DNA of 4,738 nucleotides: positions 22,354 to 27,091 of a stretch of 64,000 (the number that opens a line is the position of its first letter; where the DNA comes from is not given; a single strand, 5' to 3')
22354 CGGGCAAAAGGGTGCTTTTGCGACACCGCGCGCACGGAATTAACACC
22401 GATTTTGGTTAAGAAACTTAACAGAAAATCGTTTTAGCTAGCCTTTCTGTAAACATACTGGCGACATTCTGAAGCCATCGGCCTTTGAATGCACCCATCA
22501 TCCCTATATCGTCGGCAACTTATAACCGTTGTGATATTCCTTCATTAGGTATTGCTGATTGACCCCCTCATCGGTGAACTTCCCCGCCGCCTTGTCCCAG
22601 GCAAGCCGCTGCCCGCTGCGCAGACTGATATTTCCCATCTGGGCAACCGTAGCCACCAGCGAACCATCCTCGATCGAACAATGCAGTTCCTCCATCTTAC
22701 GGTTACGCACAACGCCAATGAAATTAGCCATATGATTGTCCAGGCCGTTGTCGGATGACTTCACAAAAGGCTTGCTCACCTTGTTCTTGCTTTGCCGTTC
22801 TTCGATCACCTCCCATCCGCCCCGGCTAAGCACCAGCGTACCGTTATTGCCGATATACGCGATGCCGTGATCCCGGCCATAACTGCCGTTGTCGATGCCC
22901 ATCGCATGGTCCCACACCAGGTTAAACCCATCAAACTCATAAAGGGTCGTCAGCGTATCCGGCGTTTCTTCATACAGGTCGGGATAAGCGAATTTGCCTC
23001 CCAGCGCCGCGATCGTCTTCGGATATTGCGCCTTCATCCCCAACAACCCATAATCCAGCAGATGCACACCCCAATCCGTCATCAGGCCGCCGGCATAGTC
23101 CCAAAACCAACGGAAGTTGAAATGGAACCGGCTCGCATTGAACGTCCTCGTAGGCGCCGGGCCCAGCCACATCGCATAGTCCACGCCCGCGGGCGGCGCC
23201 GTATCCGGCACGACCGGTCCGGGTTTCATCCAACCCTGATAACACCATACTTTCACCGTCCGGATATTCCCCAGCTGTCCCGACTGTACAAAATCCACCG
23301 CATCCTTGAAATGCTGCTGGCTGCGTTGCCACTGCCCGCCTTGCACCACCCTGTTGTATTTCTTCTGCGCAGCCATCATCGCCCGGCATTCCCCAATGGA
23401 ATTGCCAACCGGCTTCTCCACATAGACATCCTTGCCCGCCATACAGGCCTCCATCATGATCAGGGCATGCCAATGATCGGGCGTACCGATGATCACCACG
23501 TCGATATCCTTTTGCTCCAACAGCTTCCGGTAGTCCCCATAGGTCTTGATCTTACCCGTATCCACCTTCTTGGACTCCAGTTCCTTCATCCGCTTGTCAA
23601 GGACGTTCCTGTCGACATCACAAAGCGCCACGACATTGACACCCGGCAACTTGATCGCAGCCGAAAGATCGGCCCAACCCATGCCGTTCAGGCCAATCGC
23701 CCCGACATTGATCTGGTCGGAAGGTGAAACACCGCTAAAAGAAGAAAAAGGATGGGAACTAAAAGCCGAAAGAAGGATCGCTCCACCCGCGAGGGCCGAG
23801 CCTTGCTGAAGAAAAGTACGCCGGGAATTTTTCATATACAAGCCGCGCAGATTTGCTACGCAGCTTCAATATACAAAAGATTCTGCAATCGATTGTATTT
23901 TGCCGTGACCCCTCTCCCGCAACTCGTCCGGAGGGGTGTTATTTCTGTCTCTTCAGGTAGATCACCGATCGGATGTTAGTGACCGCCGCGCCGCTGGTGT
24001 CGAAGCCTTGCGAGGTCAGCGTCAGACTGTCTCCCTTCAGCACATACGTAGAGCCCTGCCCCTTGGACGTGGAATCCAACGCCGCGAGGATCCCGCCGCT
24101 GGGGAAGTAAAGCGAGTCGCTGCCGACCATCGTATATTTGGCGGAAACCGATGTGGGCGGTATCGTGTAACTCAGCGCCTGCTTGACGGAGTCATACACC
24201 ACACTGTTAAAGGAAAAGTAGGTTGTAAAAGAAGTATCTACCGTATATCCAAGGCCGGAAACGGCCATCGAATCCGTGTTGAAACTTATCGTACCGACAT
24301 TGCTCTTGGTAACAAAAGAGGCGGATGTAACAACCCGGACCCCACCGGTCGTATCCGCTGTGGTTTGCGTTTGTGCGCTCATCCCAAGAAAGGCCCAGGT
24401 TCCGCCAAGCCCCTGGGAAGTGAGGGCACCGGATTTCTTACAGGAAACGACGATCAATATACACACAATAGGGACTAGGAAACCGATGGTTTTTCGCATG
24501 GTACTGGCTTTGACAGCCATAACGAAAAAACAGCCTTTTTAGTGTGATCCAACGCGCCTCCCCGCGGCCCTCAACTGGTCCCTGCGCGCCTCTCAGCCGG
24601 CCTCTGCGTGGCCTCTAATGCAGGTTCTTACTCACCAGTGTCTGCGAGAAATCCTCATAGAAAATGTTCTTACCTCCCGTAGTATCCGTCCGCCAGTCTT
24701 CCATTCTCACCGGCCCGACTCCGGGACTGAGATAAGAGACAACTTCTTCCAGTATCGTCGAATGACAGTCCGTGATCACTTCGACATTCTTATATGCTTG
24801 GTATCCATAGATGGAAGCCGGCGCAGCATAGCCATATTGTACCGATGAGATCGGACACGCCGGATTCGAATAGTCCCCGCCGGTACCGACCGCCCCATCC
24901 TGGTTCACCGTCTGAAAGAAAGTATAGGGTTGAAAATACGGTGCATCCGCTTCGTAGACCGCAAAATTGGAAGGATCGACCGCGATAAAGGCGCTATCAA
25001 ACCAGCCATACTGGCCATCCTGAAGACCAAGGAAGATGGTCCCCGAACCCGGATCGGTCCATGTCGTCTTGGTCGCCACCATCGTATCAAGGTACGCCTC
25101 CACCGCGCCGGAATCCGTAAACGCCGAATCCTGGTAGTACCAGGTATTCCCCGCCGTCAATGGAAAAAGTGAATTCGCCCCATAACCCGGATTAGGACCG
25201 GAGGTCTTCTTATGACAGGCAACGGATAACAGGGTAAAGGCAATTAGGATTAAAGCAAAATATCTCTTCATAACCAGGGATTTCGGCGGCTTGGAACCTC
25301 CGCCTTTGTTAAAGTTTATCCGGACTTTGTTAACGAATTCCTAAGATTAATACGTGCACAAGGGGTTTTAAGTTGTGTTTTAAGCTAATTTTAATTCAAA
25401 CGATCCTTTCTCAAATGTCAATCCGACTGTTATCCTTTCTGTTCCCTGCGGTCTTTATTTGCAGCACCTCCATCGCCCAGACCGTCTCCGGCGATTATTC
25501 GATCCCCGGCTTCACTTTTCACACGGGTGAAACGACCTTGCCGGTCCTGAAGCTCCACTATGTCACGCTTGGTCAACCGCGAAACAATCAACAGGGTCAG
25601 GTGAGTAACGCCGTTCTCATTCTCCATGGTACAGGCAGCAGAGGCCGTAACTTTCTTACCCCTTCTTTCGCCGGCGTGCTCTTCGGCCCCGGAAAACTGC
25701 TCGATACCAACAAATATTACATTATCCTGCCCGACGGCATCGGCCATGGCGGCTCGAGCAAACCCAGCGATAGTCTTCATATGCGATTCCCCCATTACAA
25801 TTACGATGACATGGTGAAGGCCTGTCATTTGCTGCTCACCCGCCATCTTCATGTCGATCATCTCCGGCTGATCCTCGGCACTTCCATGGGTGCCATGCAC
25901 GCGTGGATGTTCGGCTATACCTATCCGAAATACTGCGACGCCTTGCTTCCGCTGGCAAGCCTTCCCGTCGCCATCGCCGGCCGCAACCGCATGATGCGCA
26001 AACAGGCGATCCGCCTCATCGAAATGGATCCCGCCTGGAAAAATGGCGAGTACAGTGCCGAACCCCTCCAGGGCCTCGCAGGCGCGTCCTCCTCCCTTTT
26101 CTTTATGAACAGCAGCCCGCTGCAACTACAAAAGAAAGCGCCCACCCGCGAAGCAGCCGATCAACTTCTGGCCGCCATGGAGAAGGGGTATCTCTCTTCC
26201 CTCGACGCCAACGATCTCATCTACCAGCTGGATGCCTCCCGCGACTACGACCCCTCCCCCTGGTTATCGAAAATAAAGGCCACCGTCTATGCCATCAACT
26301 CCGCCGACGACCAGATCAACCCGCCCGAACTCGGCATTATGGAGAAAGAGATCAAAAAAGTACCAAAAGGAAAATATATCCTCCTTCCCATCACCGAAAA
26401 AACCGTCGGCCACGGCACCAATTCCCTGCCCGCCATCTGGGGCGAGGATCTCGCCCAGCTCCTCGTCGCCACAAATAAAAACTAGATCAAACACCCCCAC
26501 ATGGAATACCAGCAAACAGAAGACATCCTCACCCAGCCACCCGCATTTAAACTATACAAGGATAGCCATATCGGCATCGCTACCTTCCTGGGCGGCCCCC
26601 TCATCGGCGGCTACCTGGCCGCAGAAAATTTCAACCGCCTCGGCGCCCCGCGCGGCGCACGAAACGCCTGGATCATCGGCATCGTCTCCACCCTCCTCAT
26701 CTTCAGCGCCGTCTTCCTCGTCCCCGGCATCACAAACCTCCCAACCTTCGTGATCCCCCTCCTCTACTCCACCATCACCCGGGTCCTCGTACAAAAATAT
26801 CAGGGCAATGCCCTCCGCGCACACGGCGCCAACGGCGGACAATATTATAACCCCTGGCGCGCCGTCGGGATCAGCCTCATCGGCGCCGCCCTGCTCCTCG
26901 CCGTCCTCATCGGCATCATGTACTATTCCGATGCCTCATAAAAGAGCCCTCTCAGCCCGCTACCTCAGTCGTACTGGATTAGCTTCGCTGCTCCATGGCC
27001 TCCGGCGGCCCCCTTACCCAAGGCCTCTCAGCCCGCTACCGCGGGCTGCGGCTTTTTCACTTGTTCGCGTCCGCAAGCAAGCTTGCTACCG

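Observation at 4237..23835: Hydrolase-free PUL: SusC/SusD next to a full oxidative (3-keto) glycoside-cleavage gene set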

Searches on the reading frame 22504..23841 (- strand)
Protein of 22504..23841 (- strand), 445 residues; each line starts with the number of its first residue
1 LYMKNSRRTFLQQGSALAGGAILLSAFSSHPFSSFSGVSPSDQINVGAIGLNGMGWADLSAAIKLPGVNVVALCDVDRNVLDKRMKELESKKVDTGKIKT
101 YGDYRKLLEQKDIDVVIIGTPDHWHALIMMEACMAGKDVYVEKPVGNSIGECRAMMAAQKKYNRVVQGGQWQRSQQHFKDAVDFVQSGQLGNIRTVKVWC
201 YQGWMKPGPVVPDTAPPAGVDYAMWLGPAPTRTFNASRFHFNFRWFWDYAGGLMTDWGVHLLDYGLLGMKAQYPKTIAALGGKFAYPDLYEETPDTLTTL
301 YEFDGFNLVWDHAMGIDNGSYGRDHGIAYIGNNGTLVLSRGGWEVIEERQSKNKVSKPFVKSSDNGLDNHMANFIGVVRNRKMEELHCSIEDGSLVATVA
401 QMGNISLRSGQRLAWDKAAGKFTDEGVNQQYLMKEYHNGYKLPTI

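Call 4: search_protein_families(library=pfam, proteins=[window:22504-23841:-])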
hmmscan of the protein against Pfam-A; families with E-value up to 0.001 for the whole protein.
window:22504-23841:- (445 aa): 3 families
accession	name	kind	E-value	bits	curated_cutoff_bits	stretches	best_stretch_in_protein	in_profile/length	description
PF19051.5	GFO_IDH_MocA_C2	-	8.1e-18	65.3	23.3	1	213-264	45-96/254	Oxidoreductase family, C-terminal alpha/beta domain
PF01408.29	GFO_IDH_MocA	-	2.1e-15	57.9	24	1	44-167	1-117/120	Oxidoreductase family, NAD-binding Rossmann fold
PF22725.1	GFO_IDH_MocA_C3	-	6.6e-07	29.8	27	0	243-309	33-99/124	GFO/IDH/MocA C-terminal domain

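Call 14: search_solved_structures(query=window:22504-23841:-, max_evalue=0.00001)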
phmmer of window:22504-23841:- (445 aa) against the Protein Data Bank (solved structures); distinct sequences matched with E-value up to 0.00001: 34.
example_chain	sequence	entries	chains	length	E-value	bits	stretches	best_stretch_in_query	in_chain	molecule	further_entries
8tdf_A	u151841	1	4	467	9.4e-35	123.5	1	34-278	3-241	Dehydrogenase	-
8tdh_A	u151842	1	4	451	4.1e-32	114.8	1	42-278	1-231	Predicted dehydrogenases and related proteins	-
5a02_A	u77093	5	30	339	1.1e-14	57.4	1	100-196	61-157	ALDOSE-ALDOSE OXIDOREDUCTASE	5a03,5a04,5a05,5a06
3ec7_A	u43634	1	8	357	5.2e-14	55.2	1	45-196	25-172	Putative Dehydrogenase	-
9m37_A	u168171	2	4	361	4.6e-13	52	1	45-201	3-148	P581a DgpA2 and isoorientin complex structure | Gfo/Idh/MocA family protein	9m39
3cea_A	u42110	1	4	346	1.1e-11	47.5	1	46-194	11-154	Myo-inositol 2-dehydrogenase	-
4h3v_A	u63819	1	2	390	1.8e-11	46.8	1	44-206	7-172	Oxidoreductase domain protein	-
6a3f_A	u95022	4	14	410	3.6e-11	45.8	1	39-205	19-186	Putative dehydrogenase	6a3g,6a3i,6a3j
7xr9_A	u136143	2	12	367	1e-10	44.3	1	43-195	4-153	DgpA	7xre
3e18_A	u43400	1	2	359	2.1e-10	43.3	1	97-178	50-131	oxidoreductase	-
9m3d_B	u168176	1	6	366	3.7e-10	42.5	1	44-201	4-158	DgpA1 from W974-1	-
4gqa_A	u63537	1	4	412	4.6e-10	42.1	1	40-158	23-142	NAD binding Oxidoreductase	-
1evj_A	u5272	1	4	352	2.7e-09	39.6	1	91-195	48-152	GLUCOSE-FRUCTOSE OXIDOREDUCTASE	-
1ofg_A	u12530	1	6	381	4.6e-09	38.8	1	92-195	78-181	GLUCOSE-FRUCTOSE OXIDOREDUCTASE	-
3hnp_A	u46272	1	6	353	4.6e-09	38.8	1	102-224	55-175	Oxidoreductase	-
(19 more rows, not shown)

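Call 52: search_protein_families(library=ncbifam, proteins=[window:22504-23841:-], max_evalue=0.00001)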
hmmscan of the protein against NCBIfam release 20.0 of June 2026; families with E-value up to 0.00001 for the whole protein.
window:22504-23841:- (445 aa): 9 families
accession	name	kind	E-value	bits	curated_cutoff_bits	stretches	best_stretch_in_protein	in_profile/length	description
NF058561.1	BT_2158_fam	equivalog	3.2e-52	177.7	750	1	6-279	1-265/487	glycoside 3-dehydrogenase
TIGR04380.1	myo_inos_iolG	equivalog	2e-23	82.8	355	1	44-198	2-150/330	inositol 2-dehydrogenase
NF040723.1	UDP-GlcNAcDh_Arch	equivalog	4.3e-20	72.4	450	1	44-197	1-145/302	UDP-N-acetylglucosamine 3-dehydrogenase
NF052479.1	LevoglcsnDh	equivalog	8.2e-15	54.4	650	1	43-204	3-165/386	levoglucosan dehydrogenase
NF052679.1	InsChiInosDhIolG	equivalog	2.9e-13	49.6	540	1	44-193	3-148/343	bifunctional inositol 2-dehydrogenase/D-chiro-inositol 1-dehydrogenase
NF008607.0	PRK11579.1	subfamily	2e-09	36.9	330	1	87-196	39-148/346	oxidoreductase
NF058563.1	BT_2159_fam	equivalog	4.5e-09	35.8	650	1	44-208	1-158/350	disaccharide 3-dehydrogenase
NF007574.0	PRK10206.1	equivalog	3.8e-08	32.8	352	1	88-197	41-150/345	oxidoreductase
NF041392.1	XylDh_Gfo6_Halo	equivalog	1.4e-07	30.7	350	1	50-196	20-166/350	D-xylose 1-dehydrogenase Gfo6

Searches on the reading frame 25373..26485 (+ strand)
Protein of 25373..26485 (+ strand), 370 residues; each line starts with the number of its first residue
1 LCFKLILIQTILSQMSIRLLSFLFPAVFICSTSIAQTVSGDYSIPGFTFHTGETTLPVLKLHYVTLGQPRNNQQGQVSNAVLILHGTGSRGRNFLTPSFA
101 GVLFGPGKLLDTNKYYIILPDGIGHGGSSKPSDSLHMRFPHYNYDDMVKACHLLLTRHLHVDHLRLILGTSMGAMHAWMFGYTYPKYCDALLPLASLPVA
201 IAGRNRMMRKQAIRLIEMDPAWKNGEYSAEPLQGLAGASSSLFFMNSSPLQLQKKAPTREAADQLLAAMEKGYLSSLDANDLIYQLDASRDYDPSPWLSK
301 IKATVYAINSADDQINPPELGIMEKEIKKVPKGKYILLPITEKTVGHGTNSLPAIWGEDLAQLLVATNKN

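Call 4: search_protein_families(library=pfam, proteins=[window:25373-26485:+])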
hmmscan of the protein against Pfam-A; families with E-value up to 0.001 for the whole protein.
window:25373-26485:+ (370 aa): 3 families
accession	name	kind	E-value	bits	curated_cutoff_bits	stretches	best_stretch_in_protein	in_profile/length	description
PF00561.26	Abhydrolase_1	-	2.9e-12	47.2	25.8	1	80-320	2-217/245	alpha/beta hydrolase fold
PF12697.13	Abhydrolase_6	-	4.7e-09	37.7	26.3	1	81-331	1-196/217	Alpha/beta hydrolase family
PF12146.15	Hydrolase_4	-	0.00012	22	27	1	107-194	24-107/239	Serine aminopeptidase, S33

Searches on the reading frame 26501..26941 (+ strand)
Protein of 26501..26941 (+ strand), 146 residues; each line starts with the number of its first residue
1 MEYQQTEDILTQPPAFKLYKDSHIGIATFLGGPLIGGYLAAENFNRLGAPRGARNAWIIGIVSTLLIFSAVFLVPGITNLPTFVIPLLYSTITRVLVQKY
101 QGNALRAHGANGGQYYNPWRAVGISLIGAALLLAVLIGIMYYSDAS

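Call 92: search_protein_families(library=pfam, proteins=[window:26501-26941:+], max_evalue=1)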
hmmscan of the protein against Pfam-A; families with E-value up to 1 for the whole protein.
window:26501-26941:+ (146 aa): 1 family
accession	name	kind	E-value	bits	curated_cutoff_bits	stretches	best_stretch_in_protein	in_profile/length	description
PF18949.5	DUF5693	-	0.0044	16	29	1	12-142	303-433/609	Family of unknown function (DUF5693)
